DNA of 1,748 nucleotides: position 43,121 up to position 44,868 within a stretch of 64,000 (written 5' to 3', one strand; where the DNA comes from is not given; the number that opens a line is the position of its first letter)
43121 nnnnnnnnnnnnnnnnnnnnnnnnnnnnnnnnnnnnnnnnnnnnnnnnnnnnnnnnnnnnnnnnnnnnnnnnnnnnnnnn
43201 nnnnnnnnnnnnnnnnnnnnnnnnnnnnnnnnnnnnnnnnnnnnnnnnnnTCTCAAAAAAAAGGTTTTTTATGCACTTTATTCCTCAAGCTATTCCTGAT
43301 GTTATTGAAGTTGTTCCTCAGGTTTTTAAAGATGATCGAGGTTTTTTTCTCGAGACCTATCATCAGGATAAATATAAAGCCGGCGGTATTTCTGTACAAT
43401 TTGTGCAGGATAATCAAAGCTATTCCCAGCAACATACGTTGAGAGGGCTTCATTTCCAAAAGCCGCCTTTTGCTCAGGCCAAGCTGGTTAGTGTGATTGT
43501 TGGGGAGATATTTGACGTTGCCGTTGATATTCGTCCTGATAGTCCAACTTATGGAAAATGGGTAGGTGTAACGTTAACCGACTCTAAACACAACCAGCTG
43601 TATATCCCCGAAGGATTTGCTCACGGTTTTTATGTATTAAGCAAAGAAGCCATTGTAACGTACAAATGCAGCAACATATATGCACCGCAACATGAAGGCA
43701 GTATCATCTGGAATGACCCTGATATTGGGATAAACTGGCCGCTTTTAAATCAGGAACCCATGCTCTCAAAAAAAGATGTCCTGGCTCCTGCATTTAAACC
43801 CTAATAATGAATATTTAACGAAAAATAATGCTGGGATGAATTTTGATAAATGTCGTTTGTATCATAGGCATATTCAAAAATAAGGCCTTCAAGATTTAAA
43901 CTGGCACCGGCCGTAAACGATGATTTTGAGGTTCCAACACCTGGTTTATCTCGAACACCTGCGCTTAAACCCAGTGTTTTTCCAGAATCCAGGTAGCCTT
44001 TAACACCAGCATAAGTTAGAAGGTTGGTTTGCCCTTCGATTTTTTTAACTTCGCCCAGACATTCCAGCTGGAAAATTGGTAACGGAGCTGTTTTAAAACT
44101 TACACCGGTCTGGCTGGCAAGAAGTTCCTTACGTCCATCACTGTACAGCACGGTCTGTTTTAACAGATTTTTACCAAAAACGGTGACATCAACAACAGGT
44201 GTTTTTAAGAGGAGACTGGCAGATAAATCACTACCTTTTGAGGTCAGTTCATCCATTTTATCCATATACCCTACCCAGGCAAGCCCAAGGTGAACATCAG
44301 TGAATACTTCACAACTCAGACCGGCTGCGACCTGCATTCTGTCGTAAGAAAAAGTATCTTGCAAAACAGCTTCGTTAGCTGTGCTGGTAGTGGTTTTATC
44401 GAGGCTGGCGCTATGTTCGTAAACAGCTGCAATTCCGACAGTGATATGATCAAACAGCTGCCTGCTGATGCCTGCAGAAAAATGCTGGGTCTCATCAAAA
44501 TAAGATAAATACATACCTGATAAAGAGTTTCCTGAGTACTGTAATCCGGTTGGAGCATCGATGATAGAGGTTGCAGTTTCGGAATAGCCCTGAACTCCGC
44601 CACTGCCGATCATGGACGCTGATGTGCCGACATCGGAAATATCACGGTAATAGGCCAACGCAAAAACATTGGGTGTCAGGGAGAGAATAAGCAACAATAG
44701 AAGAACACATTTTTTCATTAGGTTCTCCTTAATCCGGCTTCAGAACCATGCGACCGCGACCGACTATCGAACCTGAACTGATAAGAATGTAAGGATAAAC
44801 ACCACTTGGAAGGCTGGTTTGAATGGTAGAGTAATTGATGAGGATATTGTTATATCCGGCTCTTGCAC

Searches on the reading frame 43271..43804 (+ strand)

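Call 33: search_protein_families(library=ncbifam, proteins=[window:43271-43804:+], max_evalue=0.01)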
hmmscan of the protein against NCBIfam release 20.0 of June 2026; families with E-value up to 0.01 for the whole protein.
window:43271-43804:+ (177 aa): 1 family
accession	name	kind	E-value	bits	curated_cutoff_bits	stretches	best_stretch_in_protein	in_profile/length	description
TIGR01221.1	rmlC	equivalog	2.5e-72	242.4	155.75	1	3-175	2-172/176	dTDP-4-dehydrorhamnose 3,5-epimerase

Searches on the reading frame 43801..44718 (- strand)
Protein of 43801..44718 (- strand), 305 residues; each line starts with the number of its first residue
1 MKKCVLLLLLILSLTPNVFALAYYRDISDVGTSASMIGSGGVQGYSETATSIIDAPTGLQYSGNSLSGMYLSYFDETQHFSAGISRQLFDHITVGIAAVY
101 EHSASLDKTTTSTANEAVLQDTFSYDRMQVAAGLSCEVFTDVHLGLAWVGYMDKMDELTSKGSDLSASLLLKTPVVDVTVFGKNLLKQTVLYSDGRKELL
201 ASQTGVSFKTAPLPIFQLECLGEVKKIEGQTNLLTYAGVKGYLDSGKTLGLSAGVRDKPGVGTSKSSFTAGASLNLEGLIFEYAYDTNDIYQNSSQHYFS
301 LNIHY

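Call 14: search_protein_families(library=pfam, proteins=[window:43801-44718:-], max_evalue=0.001)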
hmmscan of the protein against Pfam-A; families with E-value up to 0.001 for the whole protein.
window:43801-44718:- (305 aa): 0 families

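Call 33: search_protein_families(library=ncbifam, proteins=[window:43801-44718:-], max_evalue=0.01)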
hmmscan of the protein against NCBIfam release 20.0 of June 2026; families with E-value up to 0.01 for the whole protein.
window:43801-44718:- (305 aa): 1 family
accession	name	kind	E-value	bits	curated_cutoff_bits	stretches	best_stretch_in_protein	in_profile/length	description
NF033711.1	T9SS_PorQ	equivalog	4.3e-05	22.7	220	1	49-215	52-218/335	type IX secretion system protein PorQ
